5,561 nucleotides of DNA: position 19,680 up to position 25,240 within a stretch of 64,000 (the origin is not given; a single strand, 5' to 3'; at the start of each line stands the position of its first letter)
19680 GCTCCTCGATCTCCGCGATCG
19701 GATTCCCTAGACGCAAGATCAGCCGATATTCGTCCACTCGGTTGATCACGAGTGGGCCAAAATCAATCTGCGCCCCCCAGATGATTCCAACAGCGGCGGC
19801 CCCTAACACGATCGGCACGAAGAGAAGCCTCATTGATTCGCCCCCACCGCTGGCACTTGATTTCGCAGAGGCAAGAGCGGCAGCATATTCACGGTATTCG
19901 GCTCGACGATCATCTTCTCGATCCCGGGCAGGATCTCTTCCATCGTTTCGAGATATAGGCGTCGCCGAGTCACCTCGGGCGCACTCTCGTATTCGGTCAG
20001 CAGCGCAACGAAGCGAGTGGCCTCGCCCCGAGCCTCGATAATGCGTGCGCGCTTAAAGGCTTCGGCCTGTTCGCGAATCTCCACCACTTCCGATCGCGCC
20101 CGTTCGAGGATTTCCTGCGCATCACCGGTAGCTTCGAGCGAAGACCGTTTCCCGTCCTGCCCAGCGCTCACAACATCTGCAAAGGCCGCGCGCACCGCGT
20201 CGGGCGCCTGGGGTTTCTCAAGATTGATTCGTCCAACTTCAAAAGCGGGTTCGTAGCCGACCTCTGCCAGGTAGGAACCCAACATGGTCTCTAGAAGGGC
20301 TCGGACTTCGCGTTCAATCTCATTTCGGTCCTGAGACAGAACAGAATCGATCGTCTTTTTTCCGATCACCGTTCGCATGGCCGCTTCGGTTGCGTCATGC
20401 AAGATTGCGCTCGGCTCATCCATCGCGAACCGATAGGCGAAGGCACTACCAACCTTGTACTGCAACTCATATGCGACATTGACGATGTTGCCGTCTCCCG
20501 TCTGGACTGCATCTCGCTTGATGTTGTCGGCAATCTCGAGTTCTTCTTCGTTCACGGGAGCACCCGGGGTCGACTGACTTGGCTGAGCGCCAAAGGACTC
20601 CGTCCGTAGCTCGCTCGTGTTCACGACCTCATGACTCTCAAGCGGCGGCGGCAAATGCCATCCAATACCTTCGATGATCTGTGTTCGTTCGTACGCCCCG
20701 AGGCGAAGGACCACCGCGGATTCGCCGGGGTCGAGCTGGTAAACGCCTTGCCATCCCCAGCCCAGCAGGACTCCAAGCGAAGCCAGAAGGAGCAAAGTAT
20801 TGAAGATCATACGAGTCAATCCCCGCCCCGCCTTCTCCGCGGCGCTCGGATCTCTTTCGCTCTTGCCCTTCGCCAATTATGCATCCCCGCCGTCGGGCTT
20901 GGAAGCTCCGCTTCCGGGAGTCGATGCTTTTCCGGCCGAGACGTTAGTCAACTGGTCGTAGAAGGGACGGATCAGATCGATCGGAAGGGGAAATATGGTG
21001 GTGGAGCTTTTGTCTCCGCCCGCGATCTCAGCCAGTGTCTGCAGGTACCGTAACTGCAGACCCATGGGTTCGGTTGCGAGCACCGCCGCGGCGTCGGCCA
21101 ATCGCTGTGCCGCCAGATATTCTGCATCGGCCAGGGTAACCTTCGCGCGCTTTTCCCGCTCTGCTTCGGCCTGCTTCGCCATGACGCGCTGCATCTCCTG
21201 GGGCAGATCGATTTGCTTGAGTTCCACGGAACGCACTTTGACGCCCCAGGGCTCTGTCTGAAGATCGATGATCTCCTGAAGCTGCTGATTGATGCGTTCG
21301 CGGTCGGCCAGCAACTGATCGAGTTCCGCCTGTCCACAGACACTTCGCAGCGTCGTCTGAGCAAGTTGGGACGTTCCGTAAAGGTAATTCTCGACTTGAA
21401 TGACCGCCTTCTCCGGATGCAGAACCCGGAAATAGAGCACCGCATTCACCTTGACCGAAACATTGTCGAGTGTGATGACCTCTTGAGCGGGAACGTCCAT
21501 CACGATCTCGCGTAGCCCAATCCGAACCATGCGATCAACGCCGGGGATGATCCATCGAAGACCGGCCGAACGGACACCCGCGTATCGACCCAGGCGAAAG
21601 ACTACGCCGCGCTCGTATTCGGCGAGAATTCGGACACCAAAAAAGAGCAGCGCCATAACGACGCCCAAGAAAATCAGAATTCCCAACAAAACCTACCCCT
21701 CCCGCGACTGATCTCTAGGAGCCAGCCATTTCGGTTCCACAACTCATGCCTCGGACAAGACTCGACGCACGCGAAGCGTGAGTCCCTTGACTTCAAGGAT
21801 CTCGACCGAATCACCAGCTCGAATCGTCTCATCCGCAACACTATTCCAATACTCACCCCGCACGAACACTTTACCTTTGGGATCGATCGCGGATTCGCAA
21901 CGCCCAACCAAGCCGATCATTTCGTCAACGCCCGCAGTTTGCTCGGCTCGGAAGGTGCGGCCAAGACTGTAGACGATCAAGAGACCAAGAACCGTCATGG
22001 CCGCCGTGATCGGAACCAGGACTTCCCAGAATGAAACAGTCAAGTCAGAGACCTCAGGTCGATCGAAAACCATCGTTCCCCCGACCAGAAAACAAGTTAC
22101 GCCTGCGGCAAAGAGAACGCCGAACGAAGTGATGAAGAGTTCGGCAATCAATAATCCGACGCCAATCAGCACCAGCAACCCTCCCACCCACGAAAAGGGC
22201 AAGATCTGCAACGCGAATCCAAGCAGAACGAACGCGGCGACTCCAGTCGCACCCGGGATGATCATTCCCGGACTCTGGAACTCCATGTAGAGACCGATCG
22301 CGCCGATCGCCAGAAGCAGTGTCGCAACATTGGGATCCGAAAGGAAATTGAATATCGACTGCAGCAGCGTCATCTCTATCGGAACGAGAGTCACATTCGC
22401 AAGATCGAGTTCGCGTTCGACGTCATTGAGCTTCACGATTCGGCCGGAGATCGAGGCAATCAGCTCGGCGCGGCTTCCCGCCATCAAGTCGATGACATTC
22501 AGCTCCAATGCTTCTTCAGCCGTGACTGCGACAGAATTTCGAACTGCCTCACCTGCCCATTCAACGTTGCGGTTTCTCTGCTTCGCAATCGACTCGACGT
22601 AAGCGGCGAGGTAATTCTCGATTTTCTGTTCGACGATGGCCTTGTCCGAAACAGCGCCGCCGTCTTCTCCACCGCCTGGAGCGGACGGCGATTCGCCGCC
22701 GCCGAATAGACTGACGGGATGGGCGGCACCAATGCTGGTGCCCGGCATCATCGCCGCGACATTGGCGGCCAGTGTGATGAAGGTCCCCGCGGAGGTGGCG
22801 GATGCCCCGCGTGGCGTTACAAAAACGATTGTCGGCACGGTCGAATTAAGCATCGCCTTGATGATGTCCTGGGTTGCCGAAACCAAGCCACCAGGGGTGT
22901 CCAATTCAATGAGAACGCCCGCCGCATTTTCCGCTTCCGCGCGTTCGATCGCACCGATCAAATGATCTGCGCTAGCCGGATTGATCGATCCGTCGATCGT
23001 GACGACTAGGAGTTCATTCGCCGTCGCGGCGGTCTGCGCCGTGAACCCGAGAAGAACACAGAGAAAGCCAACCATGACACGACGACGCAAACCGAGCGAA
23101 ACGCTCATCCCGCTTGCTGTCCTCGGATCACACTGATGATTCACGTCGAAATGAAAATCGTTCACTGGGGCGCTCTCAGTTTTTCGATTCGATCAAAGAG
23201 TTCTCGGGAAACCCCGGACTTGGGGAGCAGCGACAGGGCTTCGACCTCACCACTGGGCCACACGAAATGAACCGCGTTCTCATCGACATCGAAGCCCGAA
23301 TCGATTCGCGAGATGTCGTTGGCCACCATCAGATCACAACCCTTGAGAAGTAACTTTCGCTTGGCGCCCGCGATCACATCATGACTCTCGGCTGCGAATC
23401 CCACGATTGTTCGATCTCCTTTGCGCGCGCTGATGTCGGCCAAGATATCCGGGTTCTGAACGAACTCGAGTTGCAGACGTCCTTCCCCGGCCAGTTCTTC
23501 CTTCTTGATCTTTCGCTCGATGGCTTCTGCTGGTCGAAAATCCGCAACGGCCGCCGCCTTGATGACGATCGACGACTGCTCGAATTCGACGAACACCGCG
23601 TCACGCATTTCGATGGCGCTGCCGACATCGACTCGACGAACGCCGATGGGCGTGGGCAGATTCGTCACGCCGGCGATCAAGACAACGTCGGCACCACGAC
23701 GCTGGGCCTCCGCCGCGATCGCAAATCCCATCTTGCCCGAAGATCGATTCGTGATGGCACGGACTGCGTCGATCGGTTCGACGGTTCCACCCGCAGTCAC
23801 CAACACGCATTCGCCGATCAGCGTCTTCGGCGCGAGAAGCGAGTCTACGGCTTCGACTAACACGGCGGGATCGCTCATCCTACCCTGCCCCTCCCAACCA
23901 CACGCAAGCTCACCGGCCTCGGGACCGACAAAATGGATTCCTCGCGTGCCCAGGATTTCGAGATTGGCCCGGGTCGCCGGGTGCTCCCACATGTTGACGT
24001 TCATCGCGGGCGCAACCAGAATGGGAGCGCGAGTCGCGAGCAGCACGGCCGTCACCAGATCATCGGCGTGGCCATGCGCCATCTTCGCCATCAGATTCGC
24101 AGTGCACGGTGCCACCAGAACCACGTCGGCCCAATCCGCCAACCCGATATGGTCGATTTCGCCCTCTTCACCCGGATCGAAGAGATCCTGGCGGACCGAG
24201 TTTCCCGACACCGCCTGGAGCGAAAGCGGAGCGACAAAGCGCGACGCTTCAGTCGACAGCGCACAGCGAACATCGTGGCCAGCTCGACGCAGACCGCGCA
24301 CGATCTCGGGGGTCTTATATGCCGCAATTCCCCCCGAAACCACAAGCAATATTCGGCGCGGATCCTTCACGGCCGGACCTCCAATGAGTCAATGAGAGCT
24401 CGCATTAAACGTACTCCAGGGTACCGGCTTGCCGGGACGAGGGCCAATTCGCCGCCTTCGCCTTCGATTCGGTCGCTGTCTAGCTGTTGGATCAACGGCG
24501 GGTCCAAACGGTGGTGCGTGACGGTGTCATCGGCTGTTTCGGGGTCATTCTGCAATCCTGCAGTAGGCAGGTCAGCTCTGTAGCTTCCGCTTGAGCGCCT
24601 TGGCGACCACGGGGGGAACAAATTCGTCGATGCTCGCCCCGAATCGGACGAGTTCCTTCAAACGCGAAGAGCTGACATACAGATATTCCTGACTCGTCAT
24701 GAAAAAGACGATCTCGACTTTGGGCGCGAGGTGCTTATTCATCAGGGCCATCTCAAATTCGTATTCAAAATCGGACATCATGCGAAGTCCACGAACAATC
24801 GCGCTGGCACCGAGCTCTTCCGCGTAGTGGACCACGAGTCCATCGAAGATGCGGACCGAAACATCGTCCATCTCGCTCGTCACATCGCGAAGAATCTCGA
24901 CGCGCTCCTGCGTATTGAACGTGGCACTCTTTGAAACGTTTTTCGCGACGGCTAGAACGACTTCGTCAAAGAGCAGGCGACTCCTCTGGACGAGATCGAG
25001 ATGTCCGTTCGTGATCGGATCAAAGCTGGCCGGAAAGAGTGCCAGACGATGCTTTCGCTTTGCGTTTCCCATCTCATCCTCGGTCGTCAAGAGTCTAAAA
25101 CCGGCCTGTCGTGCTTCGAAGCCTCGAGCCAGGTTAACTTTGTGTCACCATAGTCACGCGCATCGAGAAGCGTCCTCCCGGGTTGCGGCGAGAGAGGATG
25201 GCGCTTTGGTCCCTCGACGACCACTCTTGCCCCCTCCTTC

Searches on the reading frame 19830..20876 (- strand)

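Call 28: search_protein_families(library=pfam, proteins=[window:19830-20876:-], max_evalue=0.001)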
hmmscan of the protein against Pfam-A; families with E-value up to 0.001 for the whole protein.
window:19830-20876:- (348 aa): 1 family
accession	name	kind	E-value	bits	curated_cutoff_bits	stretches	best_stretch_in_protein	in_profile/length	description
PF01145.31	Band_7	-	2e-16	61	23.6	1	47-254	2-166/176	SPFH domain / Band 7 family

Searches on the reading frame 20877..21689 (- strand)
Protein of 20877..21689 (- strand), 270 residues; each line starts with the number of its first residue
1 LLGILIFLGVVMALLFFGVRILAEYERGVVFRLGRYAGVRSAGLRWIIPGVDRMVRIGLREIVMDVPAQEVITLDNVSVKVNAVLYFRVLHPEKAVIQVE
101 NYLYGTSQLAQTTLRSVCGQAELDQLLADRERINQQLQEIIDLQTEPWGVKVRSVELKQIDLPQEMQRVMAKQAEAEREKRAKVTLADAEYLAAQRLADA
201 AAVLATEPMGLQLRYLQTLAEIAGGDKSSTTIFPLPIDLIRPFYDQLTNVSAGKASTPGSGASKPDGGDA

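Call 28: search_protein_families(library=pfam, proteins=[window:20877-21689:-], max_evalue=0.001)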
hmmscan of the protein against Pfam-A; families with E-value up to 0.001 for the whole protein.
window:20877-21689:- (270 aa): 2 families
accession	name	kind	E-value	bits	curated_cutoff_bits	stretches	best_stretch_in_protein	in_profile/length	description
PF01145.31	Band_7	-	1.8e-35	123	23.6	1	23-190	4-175/176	SPFH domain / Band 7 family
PF13421.11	Band_7_1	-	0.0007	19.7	24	1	119-175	150-208/211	SPFH domain-Band 7 family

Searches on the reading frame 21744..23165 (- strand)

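Call 28: search_protein_families(library=pfam, proteins=[window:21744-23165:-], max_evalue=0.001)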
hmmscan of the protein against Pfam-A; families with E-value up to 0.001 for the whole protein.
window:21744-23165:- (473 aa): 5 families
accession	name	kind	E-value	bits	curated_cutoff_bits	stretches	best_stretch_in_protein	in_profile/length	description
PF24961.1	NfeD_membrane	-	6.1e-23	81.6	26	1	279-399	1-118/119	NfeD integral membrane domain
PF25145.1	NfeD1b_N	-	9.1e-20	71.5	40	1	53-153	3-100/189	NfeD1b, N-terminal domain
PF01957.25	NfeD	-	9.3e-15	55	29.1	1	413-468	1-57/57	NfeD-like C-terminal, partner-binding domain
PF00574.28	CLP_protease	-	3.8e-05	24.1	20.2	1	54-157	18-121/182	Clp protease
PF01972.22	SDH_protease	-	0.00019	21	31.3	1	68-150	80-157/286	ClpP-like SDH-type serine proteinase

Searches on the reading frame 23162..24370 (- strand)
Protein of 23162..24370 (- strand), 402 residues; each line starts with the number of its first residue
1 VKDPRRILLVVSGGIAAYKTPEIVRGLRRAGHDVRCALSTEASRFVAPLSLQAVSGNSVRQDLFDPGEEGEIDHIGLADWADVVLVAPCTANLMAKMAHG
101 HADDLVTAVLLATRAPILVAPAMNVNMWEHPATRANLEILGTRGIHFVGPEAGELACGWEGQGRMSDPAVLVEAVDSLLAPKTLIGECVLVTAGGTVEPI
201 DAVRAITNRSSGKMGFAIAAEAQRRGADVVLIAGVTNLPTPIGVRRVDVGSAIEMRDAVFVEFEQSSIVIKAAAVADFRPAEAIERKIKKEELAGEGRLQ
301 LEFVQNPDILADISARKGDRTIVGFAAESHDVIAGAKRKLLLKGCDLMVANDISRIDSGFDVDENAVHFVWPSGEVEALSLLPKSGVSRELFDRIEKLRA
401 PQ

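Call 28: search_protein_families(library=pfam, proteins=[window:23162-24370:-], max_evalue=0.001)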
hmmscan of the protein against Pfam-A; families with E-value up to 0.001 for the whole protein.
window:23162-24370:- (402 aa): 2 families
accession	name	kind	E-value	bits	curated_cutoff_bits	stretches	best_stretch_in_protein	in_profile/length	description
PF04127.22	DFP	-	6.2e-65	218.9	22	1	186-369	3-185/186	DNA/pantothenate metabolism flavoprotein C-terminal domain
PF02441.25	Flavoprotein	-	2.1e-33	115.6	22.7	1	6-175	2-158/162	Flavoprotein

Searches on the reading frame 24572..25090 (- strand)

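Call 28: search_protein_families(library=pfam, proteins=[window:24572-25090:-], max_evalue=0.001)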
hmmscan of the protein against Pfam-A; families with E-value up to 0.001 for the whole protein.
window:24572-25090:- (172 aa): 1 family
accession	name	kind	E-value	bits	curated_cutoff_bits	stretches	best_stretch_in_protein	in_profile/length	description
PF01467.32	CTP_transf_like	-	1.3e-24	87.3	21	1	18-146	1-132/133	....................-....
